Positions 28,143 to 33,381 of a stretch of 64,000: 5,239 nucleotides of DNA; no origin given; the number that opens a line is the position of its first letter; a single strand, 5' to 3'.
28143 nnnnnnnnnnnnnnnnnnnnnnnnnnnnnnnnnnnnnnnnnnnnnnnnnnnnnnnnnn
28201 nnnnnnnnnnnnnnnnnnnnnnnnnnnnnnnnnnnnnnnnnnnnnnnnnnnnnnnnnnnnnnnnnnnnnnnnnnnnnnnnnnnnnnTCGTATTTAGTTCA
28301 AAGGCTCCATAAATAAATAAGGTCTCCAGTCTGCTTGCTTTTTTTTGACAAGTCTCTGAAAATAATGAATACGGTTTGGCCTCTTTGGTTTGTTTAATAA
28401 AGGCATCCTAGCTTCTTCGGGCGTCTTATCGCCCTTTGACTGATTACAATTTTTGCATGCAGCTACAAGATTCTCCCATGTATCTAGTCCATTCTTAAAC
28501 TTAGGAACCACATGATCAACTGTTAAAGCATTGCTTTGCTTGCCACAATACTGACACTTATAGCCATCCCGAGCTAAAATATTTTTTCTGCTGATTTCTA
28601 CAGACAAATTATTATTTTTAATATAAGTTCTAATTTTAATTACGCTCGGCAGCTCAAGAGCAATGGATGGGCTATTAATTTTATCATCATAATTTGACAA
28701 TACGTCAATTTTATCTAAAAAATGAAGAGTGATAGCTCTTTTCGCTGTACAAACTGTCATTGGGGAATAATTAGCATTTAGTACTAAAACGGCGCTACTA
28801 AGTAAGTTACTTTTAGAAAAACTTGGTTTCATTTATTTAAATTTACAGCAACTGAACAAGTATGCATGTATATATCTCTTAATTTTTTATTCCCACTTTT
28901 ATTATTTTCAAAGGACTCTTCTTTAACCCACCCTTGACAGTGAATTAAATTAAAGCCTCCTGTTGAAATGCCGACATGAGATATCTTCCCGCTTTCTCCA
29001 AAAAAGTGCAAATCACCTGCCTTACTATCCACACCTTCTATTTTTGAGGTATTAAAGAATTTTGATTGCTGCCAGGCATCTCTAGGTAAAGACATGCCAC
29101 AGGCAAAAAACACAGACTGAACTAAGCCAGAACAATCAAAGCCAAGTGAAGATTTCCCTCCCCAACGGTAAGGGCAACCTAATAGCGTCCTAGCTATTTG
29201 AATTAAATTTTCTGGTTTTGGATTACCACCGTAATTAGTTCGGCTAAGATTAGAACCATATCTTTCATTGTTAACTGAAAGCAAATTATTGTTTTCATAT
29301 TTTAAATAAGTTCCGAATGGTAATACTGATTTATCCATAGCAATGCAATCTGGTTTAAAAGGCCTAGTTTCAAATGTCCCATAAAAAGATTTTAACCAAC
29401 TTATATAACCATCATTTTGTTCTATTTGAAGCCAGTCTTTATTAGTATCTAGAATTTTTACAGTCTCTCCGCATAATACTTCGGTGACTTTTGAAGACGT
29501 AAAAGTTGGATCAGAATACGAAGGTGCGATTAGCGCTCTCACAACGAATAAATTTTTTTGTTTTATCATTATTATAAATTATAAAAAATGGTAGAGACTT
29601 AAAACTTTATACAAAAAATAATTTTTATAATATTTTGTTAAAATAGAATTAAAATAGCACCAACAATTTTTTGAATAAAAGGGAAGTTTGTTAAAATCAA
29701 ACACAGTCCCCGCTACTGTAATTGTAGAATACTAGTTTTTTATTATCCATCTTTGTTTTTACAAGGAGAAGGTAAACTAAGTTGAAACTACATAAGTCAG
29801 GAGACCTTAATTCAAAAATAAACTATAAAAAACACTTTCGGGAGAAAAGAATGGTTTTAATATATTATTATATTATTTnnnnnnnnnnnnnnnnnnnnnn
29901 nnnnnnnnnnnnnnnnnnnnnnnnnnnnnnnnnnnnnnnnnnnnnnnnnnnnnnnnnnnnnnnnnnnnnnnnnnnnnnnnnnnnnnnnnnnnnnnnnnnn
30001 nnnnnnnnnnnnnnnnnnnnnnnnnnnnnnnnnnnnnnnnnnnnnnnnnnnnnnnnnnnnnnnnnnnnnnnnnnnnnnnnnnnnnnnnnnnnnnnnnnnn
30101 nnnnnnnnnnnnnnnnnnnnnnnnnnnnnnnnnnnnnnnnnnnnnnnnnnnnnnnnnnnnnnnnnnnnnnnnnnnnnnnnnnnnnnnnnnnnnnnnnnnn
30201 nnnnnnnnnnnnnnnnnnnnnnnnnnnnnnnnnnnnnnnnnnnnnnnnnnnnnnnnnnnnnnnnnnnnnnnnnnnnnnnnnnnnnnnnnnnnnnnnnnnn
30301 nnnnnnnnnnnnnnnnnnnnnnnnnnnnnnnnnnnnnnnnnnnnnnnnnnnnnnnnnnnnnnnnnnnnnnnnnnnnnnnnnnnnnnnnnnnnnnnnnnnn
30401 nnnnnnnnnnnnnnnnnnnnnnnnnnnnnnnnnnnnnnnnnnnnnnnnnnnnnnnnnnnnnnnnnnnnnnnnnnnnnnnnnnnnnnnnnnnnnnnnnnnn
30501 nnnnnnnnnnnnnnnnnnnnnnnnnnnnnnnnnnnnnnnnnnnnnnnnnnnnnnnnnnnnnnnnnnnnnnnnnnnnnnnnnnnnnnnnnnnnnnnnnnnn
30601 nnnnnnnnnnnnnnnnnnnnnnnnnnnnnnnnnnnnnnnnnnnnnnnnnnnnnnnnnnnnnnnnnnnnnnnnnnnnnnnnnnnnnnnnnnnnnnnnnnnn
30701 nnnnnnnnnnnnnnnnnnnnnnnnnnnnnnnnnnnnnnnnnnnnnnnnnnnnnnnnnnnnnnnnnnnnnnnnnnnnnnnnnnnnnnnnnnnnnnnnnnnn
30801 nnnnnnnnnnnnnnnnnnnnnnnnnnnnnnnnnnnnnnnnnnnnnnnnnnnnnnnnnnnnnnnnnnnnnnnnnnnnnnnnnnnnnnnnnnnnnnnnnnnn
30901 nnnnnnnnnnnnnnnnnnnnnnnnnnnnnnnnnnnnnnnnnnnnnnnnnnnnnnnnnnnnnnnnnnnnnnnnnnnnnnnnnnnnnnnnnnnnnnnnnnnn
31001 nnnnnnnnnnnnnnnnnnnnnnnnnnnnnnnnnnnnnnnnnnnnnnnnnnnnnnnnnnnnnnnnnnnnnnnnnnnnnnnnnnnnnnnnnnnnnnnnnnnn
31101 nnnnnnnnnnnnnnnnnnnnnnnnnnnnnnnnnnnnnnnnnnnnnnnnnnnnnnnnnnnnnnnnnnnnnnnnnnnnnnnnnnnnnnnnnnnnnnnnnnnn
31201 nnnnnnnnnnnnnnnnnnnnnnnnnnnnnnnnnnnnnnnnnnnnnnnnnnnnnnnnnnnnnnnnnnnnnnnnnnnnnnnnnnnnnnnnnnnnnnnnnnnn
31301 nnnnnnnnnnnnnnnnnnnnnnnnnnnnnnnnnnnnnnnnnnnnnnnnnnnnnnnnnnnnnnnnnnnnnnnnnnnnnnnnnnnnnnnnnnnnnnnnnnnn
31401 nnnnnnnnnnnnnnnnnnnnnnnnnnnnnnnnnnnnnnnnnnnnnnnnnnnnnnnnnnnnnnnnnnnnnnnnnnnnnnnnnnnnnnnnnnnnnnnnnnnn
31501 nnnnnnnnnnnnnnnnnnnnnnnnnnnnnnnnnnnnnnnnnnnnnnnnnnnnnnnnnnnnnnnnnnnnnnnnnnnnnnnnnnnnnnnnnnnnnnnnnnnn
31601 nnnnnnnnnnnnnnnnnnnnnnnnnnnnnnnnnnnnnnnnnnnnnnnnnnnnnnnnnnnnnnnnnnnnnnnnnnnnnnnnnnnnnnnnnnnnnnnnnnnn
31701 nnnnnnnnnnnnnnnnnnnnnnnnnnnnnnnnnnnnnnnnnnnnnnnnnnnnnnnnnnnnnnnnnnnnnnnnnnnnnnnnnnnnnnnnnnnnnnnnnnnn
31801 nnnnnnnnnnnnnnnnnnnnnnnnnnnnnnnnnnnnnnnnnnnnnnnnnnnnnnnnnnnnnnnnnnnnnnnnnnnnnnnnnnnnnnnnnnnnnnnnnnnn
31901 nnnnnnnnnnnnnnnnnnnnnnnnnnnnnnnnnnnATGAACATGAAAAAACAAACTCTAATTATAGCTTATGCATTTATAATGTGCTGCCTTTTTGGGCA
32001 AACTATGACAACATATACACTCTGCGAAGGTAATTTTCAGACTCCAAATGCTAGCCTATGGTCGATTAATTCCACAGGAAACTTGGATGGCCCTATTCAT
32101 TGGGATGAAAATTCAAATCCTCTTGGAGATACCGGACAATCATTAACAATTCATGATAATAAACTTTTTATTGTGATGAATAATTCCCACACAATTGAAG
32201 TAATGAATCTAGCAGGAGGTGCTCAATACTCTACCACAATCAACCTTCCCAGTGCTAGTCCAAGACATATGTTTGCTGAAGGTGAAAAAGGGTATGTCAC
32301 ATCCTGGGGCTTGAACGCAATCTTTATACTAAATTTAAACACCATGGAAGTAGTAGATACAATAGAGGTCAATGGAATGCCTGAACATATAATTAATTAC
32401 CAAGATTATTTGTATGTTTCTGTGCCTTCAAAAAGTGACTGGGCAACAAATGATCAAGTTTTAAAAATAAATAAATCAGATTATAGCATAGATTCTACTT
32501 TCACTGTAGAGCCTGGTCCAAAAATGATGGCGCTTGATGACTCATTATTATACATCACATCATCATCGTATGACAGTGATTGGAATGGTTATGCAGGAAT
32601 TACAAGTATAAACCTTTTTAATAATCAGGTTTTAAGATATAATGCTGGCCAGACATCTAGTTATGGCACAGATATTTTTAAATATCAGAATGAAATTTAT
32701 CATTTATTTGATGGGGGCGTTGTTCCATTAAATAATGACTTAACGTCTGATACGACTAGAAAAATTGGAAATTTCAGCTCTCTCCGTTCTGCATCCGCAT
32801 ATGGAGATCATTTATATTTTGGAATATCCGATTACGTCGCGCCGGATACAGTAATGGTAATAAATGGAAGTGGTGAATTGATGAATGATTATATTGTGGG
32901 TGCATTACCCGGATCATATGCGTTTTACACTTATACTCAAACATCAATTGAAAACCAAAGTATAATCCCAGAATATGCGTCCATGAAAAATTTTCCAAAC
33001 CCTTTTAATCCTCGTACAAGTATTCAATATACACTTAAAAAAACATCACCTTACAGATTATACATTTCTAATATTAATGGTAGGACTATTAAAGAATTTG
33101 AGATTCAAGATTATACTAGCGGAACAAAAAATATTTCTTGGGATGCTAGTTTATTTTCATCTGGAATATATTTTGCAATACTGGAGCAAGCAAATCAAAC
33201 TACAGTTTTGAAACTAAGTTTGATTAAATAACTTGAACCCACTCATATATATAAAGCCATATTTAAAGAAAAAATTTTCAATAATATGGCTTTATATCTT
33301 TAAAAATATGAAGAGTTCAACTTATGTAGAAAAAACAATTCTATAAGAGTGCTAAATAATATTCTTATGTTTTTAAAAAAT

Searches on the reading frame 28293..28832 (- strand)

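Call 72: search_protein_families(library=pfam, max_evalue=0.00001, proteins=[window:28293-28832:-])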
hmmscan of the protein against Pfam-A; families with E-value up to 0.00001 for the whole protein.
window:28293-28832:- (179 aa): 3 families
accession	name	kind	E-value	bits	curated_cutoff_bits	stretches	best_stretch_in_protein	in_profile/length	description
PF01844.29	HNH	-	2.8e-15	56.6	21.4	1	93-136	1-47/47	HNH endonuclease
PF14279.12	HNH_5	-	3.7e-15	56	27.5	1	93-145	1-55/56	HNH endonuclease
PF13395.12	HNH_4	-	1.5e-06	28.5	22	1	101-138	16-53/54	HNH endonuclease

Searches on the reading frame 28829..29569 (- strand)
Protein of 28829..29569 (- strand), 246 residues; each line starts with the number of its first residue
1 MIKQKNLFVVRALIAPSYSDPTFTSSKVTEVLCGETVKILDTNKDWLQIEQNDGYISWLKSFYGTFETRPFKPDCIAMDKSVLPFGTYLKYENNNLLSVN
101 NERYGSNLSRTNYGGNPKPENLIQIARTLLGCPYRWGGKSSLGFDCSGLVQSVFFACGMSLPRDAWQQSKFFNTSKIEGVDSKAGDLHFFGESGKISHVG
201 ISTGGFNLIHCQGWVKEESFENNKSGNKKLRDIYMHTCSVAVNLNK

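Call 72: search_protein_families(library=pfam, max_evalue=0.00001, proteins=[window:28829-29569:-])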
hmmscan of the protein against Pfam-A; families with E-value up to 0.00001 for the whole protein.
window:28829-29569:- (246 aa): 3 families
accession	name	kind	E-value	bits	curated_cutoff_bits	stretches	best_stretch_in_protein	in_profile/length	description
PF00877.26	NLPC_P60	-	6.4e-21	74.7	23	1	131-222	1-93/105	NlpC/P60 family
PF18348.7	SH3_16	-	2.1e-08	34.2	25.8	1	18-60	2-45/49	Bacterial dipeptidyl-peptidase Sh3 domain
PF08239.17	SH3_3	-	6.3e-08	33.1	27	1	19-60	7-49/54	Bacterial SH3 domain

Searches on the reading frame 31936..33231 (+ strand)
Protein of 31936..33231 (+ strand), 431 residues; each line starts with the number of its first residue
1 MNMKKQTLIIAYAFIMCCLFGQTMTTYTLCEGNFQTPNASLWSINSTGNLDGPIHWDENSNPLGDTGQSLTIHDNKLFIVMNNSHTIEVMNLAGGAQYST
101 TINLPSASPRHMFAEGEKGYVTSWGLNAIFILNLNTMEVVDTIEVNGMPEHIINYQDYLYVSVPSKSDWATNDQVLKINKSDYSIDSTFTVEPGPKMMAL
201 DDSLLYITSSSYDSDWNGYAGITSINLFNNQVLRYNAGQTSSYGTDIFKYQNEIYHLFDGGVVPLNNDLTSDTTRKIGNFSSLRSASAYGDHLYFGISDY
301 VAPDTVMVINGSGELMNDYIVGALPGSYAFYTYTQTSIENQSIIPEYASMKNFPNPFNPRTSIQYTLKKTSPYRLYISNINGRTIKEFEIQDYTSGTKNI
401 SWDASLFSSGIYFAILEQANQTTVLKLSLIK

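Call 73: search_protein_families(library=pfam, max_evalue=0.00001, proteins=[window:31936-33231:+])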
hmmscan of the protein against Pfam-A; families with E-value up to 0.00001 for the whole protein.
window:31936-33231:+ (431 aa): 2 families
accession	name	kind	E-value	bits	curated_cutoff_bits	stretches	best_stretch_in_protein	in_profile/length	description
PF18962.6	Por_Secre_tail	-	1.8e-08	35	27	1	353-427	2-73/75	Secretion system C-terminal sorting domain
PF16819.11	DUF5074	-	1.6e-07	31.2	27.2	1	26-232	3-203/353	Domain of unknown function (DUF5074)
